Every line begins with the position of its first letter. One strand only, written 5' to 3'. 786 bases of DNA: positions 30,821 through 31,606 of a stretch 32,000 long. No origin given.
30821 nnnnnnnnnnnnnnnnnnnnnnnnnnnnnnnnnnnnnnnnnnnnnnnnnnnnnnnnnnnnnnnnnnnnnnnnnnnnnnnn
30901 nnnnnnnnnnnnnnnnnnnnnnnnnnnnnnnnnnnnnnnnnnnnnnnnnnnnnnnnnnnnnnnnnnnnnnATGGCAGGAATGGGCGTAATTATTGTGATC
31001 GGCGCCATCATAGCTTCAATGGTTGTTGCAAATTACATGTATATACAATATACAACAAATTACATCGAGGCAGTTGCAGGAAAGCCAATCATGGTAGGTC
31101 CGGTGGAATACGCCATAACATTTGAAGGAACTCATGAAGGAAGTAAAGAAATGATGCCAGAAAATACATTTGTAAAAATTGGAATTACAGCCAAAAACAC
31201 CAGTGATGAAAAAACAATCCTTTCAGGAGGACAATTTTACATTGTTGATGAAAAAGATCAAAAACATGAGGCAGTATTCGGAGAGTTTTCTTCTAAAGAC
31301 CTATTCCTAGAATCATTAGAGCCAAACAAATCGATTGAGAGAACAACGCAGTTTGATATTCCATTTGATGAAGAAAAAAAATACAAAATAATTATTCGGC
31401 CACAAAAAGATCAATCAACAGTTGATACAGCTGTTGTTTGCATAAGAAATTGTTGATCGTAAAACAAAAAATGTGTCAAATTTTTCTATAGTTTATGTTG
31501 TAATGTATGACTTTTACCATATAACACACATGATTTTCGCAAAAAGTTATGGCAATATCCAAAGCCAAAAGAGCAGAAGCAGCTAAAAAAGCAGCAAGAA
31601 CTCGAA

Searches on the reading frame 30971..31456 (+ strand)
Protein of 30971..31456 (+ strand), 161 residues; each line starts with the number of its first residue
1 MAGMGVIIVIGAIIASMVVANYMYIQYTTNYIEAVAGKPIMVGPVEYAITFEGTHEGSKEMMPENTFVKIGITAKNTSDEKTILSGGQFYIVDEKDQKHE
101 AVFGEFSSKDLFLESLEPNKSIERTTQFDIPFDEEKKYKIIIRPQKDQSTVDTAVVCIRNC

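Call 7: search_protein_families(library=pfam, proteins=[window:30971-31456:+], max_evalue=0.01)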
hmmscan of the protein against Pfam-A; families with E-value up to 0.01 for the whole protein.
window:30971-31456:+ (161 aa): 1 family
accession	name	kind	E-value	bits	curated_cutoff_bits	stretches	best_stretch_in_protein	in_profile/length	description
PF11611.13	DUF4352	-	1.2e-11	45.3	25.9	1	37-144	4-114/122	Domain of unknown function (DUF4352)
